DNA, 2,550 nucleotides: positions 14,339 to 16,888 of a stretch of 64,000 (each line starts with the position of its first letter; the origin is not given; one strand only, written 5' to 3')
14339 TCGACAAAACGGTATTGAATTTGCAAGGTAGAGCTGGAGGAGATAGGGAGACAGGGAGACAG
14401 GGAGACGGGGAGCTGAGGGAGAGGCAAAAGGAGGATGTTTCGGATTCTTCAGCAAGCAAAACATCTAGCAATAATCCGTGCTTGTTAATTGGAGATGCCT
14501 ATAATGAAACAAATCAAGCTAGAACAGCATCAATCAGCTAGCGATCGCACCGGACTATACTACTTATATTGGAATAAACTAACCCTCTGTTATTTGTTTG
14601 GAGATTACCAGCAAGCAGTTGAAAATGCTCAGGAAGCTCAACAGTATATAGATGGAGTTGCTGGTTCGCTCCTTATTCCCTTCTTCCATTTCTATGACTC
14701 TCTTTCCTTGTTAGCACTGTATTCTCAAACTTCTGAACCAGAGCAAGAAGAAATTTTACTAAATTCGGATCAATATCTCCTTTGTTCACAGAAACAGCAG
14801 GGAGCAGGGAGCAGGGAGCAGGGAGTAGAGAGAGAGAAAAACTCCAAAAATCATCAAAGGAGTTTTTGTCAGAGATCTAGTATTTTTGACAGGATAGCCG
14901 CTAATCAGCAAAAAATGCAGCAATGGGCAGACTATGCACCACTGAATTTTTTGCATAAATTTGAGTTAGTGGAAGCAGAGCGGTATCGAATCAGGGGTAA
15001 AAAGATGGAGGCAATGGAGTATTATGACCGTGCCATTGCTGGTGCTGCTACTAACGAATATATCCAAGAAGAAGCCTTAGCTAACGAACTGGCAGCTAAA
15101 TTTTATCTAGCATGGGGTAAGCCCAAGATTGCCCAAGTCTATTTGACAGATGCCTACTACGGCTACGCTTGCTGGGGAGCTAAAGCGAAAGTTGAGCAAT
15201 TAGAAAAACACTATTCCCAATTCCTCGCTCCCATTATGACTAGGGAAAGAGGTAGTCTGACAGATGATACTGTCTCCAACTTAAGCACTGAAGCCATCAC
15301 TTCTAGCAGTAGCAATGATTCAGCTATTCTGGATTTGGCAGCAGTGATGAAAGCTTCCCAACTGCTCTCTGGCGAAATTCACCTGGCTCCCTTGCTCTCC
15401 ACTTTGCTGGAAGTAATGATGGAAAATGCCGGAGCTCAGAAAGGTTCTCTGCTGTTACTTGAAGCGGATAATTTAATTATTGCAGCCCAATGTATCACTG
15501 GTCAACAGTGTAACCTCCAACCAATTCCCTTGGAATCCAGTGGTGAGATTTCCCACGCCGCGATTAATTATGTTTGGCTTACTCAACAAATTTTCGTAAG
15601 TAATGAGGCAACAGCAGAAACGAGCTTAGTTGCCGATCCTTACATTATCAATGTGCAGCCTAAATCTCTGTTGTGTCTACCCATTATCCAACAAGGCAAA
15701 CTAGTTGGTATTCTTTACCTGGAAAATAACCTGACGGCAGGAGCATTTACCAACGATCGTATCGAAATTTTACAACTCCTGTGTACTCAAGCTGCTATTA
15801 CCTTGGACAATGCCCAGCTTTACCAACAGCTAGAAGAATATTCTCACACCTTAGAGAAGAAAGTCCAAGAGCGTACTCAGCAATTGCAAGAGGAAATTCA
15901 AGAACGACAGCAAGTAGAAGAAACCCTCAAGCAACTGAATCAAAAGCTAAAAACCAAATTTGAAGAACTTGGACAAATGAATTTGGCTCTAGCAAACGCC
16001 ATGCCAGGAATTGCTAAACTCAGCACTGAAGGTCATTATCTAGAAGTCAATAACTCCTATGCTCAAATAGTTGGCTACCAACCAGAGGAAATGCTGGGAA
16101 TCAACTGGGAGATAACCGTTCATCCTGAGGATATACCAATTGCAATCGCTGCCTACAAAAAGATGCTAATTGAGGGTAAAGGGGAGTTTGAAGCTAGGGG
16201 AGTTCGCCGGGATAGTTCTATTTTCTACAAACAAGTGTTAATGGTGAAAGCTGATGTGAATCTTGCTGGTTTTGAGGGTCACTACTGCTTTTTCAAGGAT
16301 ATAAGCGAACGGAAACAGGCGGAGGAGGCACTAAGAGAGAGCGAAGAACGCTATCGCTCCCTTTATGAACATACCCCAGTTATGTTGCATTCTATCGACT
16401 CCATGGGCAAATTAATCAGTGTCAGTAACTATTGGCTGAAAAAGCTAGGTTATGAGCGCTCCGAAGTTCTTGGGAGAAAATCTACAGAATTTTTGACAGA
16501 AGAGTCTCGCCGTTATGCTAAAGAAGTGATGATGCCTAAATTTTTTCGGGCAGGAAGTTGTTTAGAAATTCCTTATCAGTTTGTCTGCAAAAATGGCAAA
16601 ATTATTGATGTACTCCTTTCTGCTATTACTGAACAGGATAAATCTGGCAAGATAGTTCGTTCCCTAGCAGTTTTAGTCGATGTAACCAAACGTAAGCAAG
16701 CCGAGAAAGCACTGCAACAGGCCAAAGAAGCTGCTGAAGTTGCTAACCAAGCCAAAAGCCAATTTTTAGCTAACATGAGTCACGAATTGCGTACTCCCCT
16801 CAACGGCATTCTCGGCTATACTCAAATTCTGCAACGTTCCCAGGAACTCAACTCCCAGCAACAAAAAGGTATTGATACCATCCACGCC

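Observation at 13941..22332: Tandem paralogous giant sensor kinases; the first retains a decayed Ser/Thr-kinase N-terminus, and both share an unassigned C-terminal extension after the receiver domain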

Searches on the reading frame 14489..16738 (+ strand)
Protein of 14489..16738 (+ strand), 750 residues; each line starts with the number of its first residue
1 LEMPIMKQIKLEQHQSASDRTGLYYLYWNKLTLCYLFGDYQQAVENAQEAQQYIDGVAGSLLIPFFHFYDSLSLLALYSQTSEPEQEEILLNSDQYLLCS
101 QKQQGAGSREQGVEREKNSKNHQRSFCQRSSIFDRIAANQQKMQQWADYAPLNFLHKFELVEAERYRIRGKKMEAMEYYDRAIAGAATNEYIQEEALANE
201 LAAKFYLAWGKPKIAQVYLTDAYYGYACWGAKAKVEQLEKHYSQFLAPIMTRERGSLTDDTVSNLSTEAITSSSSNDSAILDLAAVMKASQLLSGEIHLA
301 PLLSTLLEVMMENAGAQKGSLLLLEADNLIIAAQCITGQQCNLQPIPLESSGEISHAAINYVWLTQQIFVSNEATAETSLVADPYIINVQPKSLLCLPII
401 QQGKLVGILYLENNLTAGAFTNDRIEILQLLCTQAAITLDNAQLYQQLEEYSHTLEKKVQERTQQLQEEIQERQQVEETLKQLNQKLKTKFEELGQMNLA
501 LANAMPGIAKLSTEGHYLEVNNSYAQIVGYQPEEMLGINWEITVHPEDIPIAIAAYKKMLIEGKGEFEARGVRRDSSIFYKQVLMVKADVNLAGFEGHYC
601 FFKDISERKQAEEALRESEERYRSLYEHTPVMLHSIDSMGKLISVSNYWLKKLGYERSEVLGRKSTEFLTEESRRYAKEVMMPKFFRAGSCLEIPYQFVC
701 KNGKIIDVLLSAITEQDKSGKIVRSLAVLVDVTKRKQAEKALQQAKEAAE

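Call 28: find_related_loci(query=window:14489-16738:+, collection=genome_contigs, flank=10000)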
Query window:14489-16738:+ (750 aa) in genome_contigs; peptide patterns used: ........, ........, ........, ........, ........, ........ (x = any residue, [..] = any of these).
39 stretches matched a pattern; 20 encode a relative of the query (tblastn E <= 1e-3); 18 distinct loci.
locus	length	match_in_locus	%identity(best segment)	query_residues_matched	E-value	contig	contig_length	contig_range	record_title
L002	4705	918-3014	77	7-750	0e+0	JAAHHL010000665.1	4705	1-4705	MAG: Caldora sp. SIO3E6 3E6_NODE_665, whole genome shotgun sequence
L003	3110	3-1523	95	244-750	0e+0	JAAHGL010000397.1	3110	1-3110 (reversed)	MAG: Symploca sp. SIO2C1 2C1_NODE_397, whole genome shotgun sequence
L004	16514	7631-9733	75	7-750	0e+0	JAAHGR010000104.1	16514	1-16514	MAG: Symploca sp. SIO2E6 2E6_NODE_104, whole genome shotgun sequence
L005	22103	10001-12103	77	7-750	0e+0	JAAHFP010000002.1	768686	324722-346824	MAG: Symploca sp. SIO1C2 1C2_NODE_2, whole genome shotgun sequence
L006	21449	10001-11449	45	14-529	3e-123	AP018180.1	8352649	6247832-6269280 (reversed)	Nostoc carneum NIES-2107 DNA, nearly complete genome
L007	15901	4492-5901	45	19-503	3e-118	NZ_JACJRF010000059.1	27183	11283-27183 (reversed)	Anabaena subtropica FACHB-260 contig59, whole genome shotgun sequence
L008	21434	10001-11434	42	3-503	1e-111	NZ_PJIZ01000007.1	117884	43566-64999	Nostoc sp. CMAA1605 contig007, whole genome shotgun sequence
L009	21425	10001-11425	43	11-503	4e-111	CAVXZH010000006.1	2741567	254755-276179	MAG: uncultured cyanobacterium isolate MFD02979.bin.2.46 genome assembly, contig: contig_37759, whole genome shotgun seq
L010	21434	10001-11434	42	3-503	2e-110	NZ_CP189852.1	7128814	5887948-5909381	Aliinostoc sp. HNIBRCY26 chromosome, complete genome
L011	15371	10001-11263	45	15-467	1e-107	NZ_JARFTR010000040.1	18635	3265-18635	Kamptonema sp. UHCC 0994 NODE_126_length_18635_cov_15.825373, whole genome shotgun sequence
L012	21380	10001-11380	42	19-503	6e-99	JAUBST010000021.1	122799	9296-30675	Microcoleus sp. F6_B6 NODE_37_length_122799_cov_151.661357, whole genome shotgun sequence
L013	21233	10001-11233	43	3-467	3e-98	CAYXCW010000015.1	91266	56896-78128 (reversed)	MAG TPA_asm: uncultured bacterium isolate binchicken_co319_167 genome assembly, contig: NODE_349_length_91266_cov_24.193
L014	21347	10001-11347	41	23-503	1e-96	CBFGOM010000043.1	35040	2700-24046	MAG TPA_asm: uncultured Oscillatoriaceae bacterium isolate SRR29873479_metabat2_16 genome assembly, contig: ERZ27315265.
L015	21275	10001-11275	42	10-466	2e-91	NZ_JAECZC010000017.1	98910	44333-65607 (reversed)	Amazonocrinis nigriterrae CENA67 scaffold17, whole genome shotgun sequence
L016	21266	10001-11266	42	16-469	9e-91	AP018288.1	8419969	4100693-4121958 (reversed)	Nostoc sp. NIES-4103 DNA, nearly complete genome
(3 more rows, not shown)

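Call 89: search_protein_families(library=pfam, proteins=[L005:6158-13543:+], max_evalue=0.01)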
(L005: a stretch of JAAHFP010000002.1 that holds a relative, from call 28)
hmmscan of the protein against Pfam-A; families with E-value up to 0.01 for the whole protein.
L005:6158-13543:+ (2462 aa): 21 families
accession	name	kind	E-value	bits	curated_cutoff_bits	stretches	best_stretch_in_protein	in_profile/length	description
PF13191.12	AAA_16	-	1.2e-38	133.7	32.6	1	395-563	20-167/167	AAA ATPase domain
PF00069.31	Pkinase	-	1.1e-32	113.9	31.7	2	145-304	92-252/263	Protein kinase domain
PF02518.31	HATPase_c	-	9.2e-27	94.1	26.4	1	2101-2222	2-110/111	Histidine kinase-, DNA gyrase B-, and HSP90-like ATPase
PF07714.23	PK_Tyr_Ser-Thr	-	1.7e-24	87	23.1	1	14-288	5-237/258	Protein tyrosine and serine/threonine kinase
PF00072.30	Response_reg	-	8.1e-22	77.9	30.2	1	2249-2360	1-110/111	Response regulator receiver domain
PF00512.31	HisKA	-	1.7e-21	76.4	26.9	1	1987-2053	1-66/66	His Kinase A (phospho-acceptor) domain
PF13426.13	PAS_9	-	4.5e-20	72.3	27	2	1864-1966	5-103/103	PAS domain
PF08447.18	PAS_3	-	2.5e-16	60.1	25.6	2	1750-1812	2-67/89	PAS fold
PF01590.32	GAF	-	7.3e-14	52.9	22.4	1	1531-1671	2-133/133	GAF domain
PF13185.12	GAF_2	-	2.5e-13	50.8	28.6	1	1531-1672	4-136/136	GAF domain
PF08448.16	PAS_4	-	5.6e-11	43.1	23.1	2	1859-1967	2-108/110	PAS fold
PF13492.12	GAF_3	-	2.8e-10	41.1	27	1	1535-1673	6-129/129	GAF domain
PF00989.32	PAS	-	1e-09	38.9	22.6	1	1729-1815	3-91/113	PAS fold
PF13188.13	PAS_8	-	6.7e-05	23.1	21.8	0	1852-1896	1-42/65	PAS domain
PF13401.12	AAA_22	-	0.0004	21.1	27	1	401-566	7-124/130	AAA domain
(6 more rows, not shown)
